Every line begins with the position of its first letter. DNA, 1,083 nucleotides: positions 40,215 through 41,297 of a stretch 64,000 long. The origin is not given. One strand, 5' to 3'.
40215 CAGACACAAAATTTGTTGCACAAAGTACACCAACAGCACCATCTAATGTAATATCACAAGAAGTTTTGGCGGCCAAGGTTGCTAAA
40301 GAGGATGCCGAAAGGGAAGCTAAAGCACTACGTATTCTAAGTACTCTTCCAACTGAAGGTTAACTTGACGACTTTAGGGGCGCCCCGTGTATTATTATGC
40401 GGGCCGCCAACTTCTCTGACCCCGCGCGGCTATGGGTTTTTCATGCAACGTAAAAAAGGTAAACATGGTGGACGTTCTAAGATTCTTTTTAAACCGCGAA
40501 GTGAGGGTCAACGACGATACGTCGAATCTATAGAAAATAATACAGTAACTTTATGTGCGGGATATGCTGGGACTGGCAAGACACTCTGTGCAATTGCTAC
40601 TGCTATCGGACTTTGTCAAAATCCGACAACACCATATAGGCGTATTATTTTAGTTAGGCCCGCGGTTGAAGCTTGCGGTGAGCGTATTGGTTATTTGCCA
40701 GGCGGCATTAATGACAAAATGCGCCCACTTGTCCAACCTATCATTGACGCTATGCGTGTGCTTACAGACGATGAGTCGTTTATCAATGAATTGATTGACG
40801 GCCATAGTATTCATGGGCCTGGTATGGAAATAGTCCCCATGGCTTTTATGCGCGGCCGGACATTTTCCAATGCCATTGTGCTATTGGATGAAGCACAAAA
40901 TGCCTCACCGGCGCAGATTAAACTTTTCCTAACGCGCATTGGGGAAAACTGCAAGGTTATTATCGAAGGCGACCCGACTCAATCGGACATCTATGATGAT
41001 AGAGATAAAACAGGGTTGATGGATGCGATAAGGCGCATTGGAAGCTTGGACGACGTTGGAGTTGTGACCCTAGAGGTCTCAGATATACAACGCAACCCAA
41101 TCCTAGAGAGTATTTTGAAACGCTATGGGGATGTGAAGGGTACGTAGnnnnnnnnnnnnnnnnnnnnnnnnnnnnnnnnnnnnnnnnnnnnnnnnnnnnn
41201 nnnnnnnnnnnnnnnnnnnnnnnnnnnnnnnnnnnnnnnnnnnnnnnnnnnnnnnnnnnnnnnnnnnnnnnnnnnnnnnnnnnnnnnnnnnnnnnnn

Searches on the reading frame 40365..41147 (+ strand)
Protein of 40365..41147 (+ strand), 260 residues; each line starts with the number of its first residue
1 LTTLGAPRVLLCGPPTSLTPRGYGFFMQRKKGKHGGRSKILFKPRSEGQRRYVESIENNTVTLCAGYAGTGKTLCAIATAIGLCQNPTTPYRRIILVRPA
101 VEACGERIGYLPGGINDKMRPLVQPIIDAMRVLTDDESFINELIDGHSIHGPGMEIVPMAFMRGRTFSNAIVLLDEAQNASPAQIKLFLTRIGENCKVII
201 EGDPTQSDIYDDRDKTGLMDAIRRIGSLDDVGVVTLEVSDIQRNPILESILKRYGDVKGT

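Call 8: search_protein_families(library=pfam, proteins=[window:40365-41147:+], max_evalue=0.01)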
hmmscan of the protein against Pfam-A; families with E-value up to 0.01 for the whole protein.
window:40365-41147:+ (260 aa): 4 families
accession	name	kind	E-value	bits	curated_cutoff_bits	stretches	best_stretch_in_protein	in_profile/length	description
PF02562.22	PhoH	-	1.4e-61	208.1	27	1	43-254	3-204/205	PhoH-like protein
PF13604.12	AAA_30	-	1.8e-06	28.2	27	0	46-75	3-34/191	AAA domain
PF00580.27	UvrD-helicase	-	3.7e-06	27.3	23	1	171-210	215-253/271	UvrD/REP helicase N-terminal domain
PF13245.12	AAA_19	-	1.4e-05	25.7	25.1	1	49-207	1-129/134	AAA domain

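Call 51: find_homologous_proteins(query=window:40365-41147:+, max_evalue=1e-30)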
Query window:40365-41147:+ (260 aa): 7566 proteins with E <= 1e-30 among 8000 candidates; the best 120 are listed.
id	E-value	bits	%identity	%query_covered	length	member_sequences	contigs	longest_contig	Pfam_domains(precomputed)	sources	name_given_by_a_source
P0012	1.4e-151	521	100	90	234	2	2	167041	PF13604.13,PF13245.13,PF00580.28,PF02562.23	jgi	jgi:phosphate starvation-inducible PhoH-like protein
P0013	5.6e-137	473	83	98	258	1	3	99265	PF02562.23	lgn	-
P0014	1.6e-86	308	60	89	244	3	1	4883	PF13604.13,PF13245.13,PF09848.16,PF02562.23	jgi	jgi:phosphate starvation-inducible PhoH-like protein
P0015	9.1e-85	302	59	88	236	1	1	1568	PF13604.13,PF13245.13,PF09848.16,PF02562.23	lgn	-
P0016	4.4e-84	300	58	88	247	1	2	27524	PF09848.16,PF02562.23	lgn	-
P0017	1.5e-83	298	55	90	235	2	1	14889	PF13604.13,PF02562.23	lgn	-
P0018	1.5e-83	298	60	86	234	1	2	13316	PF13604.13,PF09848.16,PF02562.23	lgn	-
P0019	4.7e-83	297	58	89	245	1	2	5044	PF00270.36,PF13604.13,PF13245.13,PF02562.23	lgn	-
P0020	6.3e-83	296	57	90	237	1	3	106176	PF02562.23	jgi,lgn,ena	-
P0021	1.0e-82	296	59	89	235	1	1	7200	PF13604.13,PF13245.13,PF02562.23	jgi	jgi:phosphate starvation-inducible PhoH-like protein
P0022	1.1e-82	295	54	95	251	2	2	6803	PF13604.13,PF13245.13,PF09848.16,PF02562.23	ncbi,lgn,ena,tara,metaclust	tara:strand:+ start:49 stop:804 length:756 start_codon:yes stop_codon:yes gene_type:complete|metaclu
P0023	4.1e-82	294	61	86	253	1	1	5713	PF13604.13,PF13245.13,PF09848.16,PF02562.23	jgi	jgi:phosphate starvation-inducible PhoH-like protein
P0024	1.6e-81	292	59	88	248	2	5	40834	PF13604.13,PF13245.13,PF09848.16,PF02562.23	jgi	jgi:phosphate starvation-inducible PhoH-like protein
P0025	2.4e-81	291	59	86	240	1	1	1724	PF02562.23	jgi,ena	-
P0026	2.4e-81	291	58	90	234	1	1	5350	PF13604.13,PF13245.13,PF02562.23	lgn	-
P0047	1.6e-70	256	52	86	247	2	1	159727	PF13604.13,PF13245.13,PF02562.23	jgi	jgi:phosphate starvation-inducible protein PhoH and related proteins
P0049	1.5e-66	243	52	86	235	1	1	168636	PF13604.13,PF13245.13,PF02562.23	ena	-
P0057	2.8e-58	215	48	87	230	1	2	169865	PF13604.13,PF13245.13,PF02562.23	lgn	-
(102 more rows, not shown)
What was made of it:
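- Tried and rejected: The closest bacterial PhoH hits are Planctomycetota at 42-46% identity (call 51). PhoH worked instead (call 51).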

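Call 52: find_encoding_contigs(protein=P0013, flank=8000, max_places=3)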
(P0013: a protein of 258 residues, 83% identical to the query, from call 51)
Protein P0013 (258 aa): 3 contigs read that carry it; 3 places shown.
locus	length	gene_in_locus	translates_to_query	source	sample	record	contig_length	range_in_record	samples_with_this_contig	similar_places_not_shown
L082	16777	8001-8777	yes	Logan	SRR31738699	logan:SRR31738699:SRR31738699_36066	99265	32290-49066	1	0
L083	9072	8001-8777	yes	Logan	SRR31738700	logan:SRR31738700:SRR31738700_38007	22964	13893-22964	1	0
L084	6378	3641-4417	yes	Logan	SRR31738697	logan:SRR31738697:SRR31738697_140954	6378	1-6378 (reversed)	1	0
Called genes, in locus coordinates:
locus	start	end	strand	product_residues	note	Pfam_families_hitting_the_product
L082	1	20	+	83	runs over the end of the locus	-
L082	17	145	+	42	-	-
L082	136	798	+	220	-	PF00149:Metallophos, PF12850:Metallophos_2 (faint)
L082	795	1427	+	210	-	-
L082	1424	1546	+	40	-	-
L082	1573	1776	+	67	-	-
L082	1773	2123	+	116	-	PF14025:DUF4241 (weak)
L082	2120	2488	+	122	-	PF21866:DUF6915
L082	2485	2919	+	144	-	-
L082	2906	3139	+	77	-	PF13280:WYL (weak)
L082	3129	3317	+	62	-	-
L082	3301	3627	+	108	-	-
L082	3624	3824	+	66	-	-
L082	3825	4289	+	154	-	PF18143:HAD_SAK_2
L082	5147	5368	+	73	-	-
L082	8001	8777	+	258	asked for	PF02562:PhoH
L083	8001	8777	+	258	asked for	PF02562:PhoH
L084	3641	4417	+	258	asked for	PF02562:PhoH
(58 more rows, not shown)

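Call 53: find_encoding_contigs(protein=P0020, flank=8000, max_places=1)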
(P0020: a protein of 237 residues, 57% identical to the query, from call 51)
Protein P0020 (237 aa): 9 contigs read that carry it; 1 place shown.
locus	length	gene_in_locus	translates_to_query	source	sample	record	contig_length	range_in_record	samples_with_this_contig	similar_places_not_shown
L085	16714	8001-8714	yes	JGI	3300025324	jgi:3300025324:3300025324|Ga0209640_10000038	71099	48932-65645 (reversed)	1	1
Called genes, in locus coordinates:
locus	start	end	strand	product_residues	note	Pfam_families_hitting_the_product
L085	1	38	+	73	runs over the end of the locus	-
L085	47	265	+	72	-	-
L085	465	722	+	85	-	-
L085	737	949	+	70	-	-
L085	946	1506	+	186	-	-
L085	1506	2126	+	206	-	-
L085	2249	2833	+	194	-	-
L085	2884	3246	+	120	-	PF26948:DUF8296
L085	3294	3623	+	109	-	PF26948:DUF8296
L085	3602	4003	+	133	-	-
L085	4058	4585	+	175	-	PF00149:Metallophos (faint), PF12850:Metallophos_2 (weak)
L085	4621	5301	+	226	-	PF00149:Metallophos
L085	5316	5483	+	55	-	-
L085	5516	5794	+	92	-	-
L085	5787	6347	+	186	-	PF01467:CTP_transf_like (weak)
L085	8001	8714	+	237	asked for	PF02562:PhoH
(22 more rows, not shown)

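Call 54: find_encoding_contigs(protein=P0047, flank=8000, max_places=1)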
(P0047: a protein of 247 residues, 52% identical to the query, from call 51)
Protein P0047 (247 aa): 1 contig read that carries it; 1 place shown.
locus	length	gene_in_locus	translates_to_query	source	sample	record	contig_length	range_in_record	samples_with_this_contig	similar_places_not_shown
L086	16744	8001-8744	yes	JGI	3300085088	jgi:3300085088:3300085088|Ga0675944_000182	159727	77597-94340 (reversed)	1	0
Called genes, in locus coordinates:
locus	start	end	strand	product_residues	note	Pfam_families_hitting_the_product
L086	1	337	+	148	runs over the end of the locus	-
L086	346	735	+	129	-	-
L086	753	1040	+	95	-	-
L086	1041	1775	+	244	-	-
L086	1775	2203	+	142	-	-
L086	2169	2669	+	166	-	-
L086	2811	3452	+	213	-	-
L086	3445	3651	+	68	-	-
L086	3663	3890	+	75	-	-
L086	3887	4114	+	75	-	-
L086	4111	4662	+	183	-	PF05406:WGR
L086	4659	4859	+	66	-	-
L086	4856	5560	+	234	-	PF00149:Metallophos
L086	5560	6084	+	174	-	-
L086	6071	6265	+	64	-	-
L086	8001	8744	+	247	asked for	PF02562:PhoH, PF13604:AAA_30 (faint), PF13245:AAA_19 (faint)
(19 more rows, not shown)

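Call 61: find_encoding_contigs(protein=P0049, flank=4000, max_places=1)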
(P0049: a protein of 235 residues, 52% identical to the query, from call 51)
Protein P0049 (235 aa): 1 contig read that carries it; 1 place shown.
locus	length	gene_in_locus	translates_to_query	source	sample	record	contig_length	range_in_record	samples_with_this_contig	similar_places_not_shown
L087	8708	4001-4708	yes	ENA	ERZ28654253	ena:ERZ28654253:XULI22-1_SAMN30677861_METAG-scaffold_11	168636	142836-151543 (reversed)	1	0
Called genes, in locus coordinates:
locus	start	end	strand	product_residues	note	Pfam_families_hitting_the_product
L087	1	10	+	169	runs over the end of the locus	-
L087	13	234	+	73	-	-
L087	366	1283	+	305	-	PF09414:RNA_ligase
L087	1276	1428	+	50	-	-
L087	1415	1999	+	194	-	PF01467:CTP_transf_like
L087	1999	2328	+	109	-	-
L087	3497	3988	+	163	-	-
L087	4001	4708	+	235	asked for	PF02562:PhoH, PF13604:AAA_30 (faint), PF13245:AAA_19 (faint)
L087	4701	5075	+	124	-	-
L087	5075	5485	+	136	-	-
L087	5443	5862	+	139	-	PF25735:Phage_L5_gp82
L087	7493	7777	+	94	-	-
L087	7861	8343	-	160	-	-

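Call 62: find_encoding_contigs(protein=P0057, flank=4000, max_places=1)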
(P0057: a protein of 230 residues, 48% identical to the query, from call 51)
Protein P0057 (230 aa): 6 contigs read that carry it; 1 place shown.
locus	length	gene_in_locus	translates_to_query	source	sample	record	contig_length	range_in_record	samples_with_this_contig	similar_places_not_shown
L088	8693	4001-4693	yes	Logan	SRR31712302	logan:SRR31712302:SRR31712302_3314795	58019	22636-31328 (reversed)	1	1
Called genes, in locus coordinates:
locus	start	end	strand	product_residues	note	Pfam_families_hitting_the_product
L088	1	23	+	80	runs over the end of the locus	-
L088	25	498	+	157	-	-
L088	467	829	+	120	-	-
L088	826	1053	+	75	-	-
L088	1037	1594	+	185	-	PF01467:CTP_transf_like (weak)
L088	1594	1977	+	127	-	-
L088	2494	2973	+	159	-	PF01327:Pep_deformylase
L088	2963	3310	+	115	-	-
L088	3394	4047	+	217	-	PF03167:UDG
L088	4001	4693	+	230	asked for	PF02562:PhoH, PF13604:AAA_30 (faint), PF13245:AAA_19 (faint)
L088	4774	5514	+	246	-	PF04446:Thg1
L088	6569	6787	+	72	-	-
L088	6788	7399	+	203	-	-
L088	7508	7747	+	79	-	-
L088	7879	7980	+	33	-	-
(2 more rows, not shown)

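Call 63: find_encoding_contigs(protein=P0024, flank=4000, max_places=2)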
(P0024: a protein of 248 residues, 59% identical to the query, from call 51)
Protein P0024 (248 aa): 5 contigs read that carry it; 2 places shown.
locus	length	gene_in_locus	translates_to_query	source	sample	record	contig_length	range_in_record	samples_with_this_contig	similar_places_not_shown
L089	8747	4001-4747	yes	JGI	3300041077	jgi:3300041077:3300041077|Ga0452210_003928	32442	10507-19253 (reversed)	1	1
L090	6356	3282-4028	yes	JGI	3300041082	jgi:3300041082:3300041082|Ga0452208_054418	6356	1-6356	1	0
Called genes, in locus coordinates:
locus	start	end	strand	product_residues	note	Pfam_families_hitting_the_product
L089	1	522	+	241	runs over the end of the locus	PF00149:Metallophos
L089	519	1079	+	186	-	-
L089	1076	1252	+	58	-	-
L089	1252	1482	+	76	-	-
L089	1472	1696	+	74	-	-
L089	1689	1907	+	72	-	-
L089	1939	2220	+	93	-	-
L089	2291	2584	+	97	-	-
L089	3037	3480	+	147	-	PF01327:Pep_deformylase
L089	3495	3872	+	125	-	-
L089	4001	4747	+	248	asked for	PF02562:PhoH, PF13604:AAA_30 (faint), PF13245:AAA_19 (faint), PF09848:SLFN-g3_helicase (weak)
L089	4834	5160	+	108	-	PF25735:Phage_L5_gp82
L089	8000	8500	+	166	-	-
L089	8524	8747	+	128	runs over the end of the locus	-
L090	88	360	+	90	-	-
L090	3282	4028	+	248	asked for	PF02562:PhoH, PF13604:AAA_30 (faint), PF13245:AAA_19 (faint), PF09848:SLFN-g3_helicase (weak)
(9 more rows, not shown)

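Call 64: find_encoding_contigs(protein=P0016, flank=4000, max_places=2)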
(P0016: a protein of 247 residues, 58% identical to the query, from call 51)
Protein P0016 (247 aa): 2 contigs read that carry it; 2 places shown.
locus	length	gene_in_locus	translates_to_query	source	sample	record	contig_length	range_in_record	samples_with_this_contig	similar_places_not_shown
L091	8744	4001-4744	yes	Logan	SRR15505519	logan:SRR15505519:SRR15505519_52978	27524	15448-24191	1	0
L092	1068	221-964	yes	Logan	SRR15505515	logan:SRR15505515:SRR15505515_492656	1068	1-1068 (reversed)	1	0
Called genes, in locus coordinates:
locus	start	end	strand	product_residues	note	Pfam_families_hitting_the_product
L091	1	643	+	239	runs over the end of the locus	PF00149:Metallophos, PF12850:Metallophos_2 (faint)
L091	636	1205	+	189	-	-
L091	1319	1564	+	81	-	-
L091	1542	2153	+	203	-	PF01467:CTP_transf_like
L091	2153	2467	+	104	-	-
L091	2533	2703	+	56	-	-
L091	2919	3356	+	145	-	PF01327:Pep_deformylase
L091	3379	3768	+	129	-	-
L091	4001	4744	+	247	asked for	PF02562:PhoH, PF09848:SLFN-g3_helicase (faint)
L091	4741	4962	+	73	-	-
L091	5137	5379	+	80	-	-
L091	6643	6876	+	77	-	-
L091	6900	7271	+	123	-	-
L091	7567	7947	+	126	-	PF13392:HNH_3 (weak)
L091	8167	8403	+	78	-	-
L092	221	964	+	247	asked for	PF02562:PhoH, PF09848:SLFN-g3_helicase (faint)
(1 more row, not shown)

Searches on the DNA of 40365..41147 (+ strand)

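Call 55: search_rna_families(sources=[L082, L085, L086], threshold=gathering, show_alignments=3)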
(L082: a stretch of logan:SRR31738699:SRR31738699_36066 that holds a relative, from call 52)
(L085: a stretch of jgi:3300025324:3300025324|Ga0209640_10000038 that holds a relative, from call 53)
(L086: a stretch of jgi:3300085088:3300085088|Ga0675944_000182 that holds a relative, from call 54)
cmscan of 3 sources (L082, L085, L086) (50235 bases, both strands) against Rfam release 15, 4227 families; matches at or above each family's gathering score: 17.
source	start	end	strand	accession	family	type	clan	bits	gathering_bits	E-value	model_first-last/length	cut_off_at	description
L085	6502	6879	+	RF00023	tmRNA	Gene;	CL00001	81.9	47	2.4e-30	1-374/374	no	transfer-messenger RNA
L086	6648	7030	+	RF00023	tmRNA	Gene;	CL00001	80.4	47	1.1e-29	1-374/374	no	transfer-messenger RNA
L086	14256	14328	+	RF00005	tRNA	Gene; tRNA;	CL00001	63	29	2.1e-11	1-71/71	no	tRNA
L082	5495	5566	+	RF00005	tRNA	Gene; tRNA;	CL00001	60.7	29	8.9e-11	1-71/71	no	tRNA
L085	14030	14101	+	RF00005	tRNA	Gene; tRNA;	CL00001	59.8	29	1.6e-10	1-71/71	no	tRNA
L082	5618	6017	+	RF00023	tmRNA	Gene;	CL00001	59.7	47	5.9e-21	1-374/374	no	transfer-messenger RNA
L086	15671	15742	+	RF00005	tRNA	Gene; tRNA;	CL00001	55.8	29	2e-09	1-71/71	no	tRNA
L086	13719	13791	+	RF00005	tRNA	Gene; tRNA;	CL00001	54.2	29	5.6e-09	1-71/71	no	tRNA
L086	9308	9380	+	RF00005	tRNA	Gene; tRNA;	CL00001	53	29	1.2e-08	1-71/71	no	tRNA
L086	15065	15146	+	RF00005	tRNA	Gene; tRNA;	CL00001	53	29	1.2e-08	1-71/71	no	tRNA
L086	15587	15668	+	RF00005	tRNA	Gene; tRNA;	CL00001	50.9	29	4.4e-08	1-71/71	no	tRNA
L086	15507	15580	+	RF00005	tRNA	Gene; tRNA;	CL00001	48.6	29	1.9e-07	1-71/71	no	tRNA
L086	11273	11345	+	RF00005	tRNA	Gene; tRNA;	CL00001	48.5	29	2e-07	1-71/71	no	tRNA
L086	10995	11076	+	RF00005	tRNA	Gene; tRNA;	CL00001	46.4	29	7.9e-07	1-71/71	no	tRNA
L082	4888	4958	+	RF00005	tRNA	Gene; tRNA;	CL00001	45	29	1.8e-06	1-71/71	no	tRNA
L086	16557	16628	+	RF00005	tRNA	Gene; tRNA;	CL00001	43.4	29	5.1e-06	1-71/71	no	tRNA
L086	12324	12395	+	RF00005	tRNA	Gene; tRNA;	CL00001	41.2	29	2e-05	1-71/71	no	tRNA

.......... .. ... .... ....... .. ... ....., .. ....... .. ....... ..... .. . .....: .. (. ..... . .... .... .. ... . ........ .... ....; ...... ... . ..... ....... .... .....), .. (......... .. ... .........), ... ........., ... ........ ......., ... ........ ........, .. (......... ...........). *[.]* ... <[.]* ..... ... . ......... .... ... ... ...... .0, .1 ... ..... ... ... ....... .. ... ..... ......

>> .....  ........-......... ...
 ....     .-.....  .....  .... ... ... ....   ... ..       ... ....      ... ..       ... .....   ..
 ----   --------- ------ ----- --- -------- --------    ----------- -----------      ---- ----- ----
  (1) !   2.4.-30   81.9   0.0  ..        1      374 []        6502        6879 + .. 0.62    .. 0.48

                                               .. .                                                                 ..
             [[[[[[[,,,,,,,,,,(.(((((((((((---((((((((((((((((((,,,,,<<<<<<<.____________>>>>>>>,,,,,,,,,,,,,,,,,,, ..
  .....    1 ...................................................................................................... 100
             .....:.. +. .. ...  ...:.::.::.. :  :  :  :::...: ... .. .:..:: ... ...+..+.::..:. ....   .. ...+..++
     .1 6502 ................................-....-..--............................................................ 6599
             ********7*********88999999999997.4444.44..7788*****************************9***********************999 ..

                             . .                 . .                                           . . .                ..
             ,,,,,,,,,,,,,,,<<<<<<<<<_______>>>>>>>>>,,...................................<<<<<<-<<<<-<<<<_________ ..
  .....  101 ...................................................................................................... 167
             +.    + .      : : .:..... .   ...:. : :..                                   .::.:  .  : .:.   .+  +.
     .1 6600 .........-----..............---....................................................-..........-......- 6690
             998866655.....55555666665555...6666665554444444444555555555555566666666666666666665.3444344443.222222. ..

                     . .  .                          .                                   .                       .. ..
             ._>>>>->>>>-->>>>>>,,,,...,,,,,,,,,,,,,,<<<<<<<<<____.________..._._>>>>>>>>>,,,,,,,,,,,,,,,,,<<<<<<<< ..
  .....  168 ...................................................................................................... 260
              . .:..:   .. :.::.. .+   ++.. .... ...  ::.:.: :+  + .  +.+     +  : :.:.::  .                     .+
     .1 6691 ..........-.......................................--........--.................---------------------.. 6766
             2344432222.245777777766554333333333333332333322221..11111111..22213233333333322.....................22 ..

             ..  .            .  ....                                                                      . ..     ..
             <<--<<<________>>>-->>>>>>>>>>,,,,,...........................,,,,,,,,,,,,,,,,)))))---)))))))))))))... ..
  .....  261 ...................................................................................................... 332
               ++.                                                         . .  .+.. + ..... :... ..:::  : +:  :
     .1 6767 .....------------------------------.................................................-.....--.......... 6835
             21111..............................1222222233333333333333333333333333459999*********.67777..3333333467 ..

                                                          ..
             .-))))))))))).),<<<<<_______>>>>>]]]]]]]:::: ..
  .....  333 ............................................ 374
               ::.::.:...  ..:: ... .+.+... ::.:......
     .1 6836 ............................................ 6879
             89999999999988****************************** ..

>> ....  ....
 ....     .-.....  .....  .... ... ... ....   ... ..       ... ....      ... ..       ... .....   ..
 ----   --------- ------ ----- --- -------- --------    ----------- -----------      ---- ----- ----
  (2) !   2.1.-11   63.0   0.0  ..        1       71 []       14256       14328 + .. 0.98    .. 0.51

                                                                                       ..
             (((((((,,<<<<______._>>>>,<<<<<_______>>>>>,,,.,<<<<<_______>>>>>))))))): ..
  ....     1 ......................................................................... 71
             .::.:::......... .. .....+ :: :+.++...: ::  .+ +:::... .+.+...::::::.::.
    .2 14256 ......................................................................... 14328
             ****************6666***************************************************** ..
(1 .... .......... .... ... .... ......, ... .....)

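Call 65: search_rna_families(sources=[L087, L088, L089, L090, L091], threshold=gathering)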
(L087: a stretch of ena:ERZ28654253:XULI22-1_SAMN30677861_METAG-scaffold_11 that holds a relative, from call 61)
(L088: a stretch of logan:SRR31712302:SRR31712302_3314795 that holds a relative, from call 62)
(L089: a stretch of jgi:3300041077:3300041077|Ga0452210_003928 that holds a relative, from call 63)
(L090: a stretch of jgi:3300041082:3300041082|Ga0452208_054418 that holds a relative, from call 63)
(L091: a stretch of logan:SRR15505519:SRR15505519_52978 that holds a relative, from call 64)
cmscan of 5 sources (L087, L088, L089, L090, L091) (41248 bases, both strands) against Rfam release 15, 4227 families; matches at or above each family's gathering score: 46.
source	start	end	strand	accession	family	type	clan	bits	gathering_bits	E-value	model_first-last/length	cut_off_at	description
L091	2524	2904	+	RF00023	tmRNA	Gene;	CL00001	86.7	47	2e-32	1-374/374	no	transfer-messenger RNA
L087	2390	2770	+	RF00023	tmRNA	Gene;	CL00001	79.4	47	2.4e-29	1-374/374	no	transfer-messenger RNA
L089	2648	3025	+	RF00023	tmRNA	Gene;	CL00001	75.2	47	1.4e-27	1-374/374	no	transfer-messenger RNA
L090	1929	2306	+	RF00023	tmRNA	Gene;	CL00001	75.2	47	1.4e-27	1-374/374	no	transfer-messenger RNA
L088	2012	2398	+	RF00023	tmRNA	Gene;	CL00001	74.9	47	1.8e-27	1-374/374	no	transfer-messenger RNA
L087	8371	8559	+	RF00028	Intron_gpI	Intron;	-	69.8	50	7.7e-16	1-253/253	no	Group I catalytic intron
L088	5898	5968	+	RF00005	tRNA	Gene; tRNA;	CL00001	69.6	29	2.6e-13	1-71/71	no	tRNA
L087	7189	7261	+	RF00005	tRNA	Gene; tRNA;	CL00001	68.8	29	4.2e-13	1-71/71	no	tRNA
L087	7036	7107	+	RF00005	tRNA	Gene; tRNA;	CL00001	68.2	29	6.2e-13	1-71/71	no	tRNA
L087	6175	6247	+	RF00005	tRNA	Gene; tRNA;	CL00001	65.6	29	3.3e-12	1-71/71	no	tRNA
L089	7396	7468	+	RF00005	tRNA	Gene; tRNA;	CL00001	64.3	29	7.6e-12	1-71/71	no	tRNA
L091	6557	6627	+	RF00005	tRNA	Gene; tRNA;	CL00001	63.6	29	1.2e-11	1-71/71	no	tRNA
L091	7938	8009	+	RF00005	tRNA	Gene; tRNA;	CL00001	62.9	29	1.8e-11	1-71/71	no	tRNA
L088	5748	5818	+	RF00005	tRNA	Gene; tRNA;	CL00001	62.1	29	3e-11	1-71/71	no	tRNA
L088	5589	5661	+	RF00005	tRNA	Gene; tRNA;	CL00001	61.3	29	4.9e-11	1-71/71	no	tRNA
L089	7521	7594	+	RF00005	tRNA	Gene; tRNA;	CL00001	59.8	29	1.3e-10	1-71/71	no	tRNA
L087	7266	7340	+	RF00005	tRNA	Gene; tRNA;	CL00001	59.4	29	1.7e-10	1-71/71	no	tRNA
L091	6257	6328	+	RF00005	tRNA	Gene; tRNA;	CL00001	59.2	29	1.9e-10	1-71/71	no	tRNA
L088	2400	2471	+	RF00005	tRNA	Gene; tRNA;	CL00001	58.4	29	3.2e-10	1-71/71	no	tRNA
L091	7277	7347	+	RF00005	tRNA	Gene; tRNA;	CL00001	58.2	29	3.5e-10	1-71/71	no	tRNA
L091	8409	8482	+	RF00005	tRNA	Gene; tRNA;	CL00001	58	29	4.1e-10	1-71/71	no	tRNA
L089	5181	5254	+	RF00005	tRNA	Gene; tRNA;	CL00001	56.9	29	8.1e-10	1-71/71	no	tRNA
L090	4462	4535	+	RF00005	tRNA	Gene; tRNA;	CL00001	56.9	29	8.1e-10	1-71/71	no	tRNA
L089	6258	6328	+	RF00005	tRNA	Gene; tRNA;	CL00001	56.5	29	1.1e-09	1-71/71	no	tRNA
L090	5539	5609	+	RF00005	tRNA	Gene; tRNA;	CL00001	56.5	29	1.1e-09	1-71/71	no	tRNA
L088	6229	6299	+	RF00005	tRNA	Gene; tRNA;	CL00001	55.6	29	1.8e-09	1-71/71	no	tRNA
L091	7495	7565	+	RF00005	tRNA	Gene; tRNA;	CL00001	55.1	29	2.6e-09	1-71/71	no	tRNA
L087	6475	6545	+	RF00005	tRNA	Gene; tRNA;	CL00001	55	29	2.8e-09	1-71/71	no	tRNA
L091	5562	5635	+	RF00005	tRNA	Gene; tRNA;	CL00001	55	29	2.7e-09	1-71/71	no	tRNA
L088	5670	5743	+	RF00005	tRNA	Gene; tRNA;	CL00001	54.9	29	2.8e-09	1-71/71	no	tRNA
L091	5937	6007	+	RF00005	tRNA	Gene; tRNA;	CL00001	54.3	29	4.2e-09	1-71/71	no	tRNA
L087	6687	6770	+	RF00005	tRNA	Gene; tRNA;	CL00001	53.7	29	6.1e-09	1-71/71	no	tRNA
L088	5972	6042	+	RF00005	tRNA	Gene; tRNA;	CL00001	53.2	29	8.3e-09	1-71/71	no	tRNA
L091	8056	8137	+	RF00005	tRNA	Gene; tRNA;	CL00001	52.5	29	1.4e-08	1-71/71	no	tRNA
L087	7788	7860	+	RF00005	tRNA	Gene; tRNA;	CL00001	52.4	29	1.5e-08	1-71/71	no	tRNA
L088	6478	6549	+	RF00005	tRNA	Gene; tRNA;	CL00001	51.6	29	2.4e-08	1-71/71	no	tRNA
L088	8198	8270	+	RF00005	tRNA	Gene; tRNA;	CL00001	50.8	29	4e-08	1-71/71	no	tRNA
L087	6250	6320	+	RF00005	tRNA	Gene; tRNA;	CL00001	48.4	29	1.8e-07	1-71/71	no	tRNA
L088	6047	6118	+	RF00005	tRNA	Gene; tRNA;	CL00001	45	29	1.5e-06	1-71/71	no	tRNA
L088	6306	6376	+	RF00005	tRNA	Gene; tRNA;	CL00001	44.4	29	2.2e-06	1-71/71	no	tRNA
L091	7422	7491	+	RF00005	tRNA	Gene; tRNA;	CL00001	44.4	29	2.2e-06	1-71/71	no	tRNA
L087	6399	6472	+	RF00005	tRNA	Gene; tRNA;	CL00001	44.3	29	2.4e-06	1-71/71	no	tRNA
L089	7672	7742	+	RF00005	tRNA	Gene; tRNA;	CL00001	43.6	29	3.7e-06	1-71/71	no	tRNA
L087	6776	6846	+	RF00005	tRNA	Gene; tRNA;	CL00001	40.5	29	2.7e-05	1-71/71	no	tRNA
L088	8569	8640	+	RF00005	tRNA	Gene; tRNA;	CL00001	40.4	29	2.8e-05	1-71/71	no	tRNA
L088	6128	6199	+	RF00005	tRNA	Gene; tRNA;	CL00001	37.2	29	0.00021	1-71/71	no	tRNA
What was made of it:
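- On Phage-encoded (rather than bacterial) gene: There are eight syntenic phage loci (calls 52-54, 61-65).
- Conservation: 8 of 8 clade loci carry a tmRNA in the same slot (calls 55, 65).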
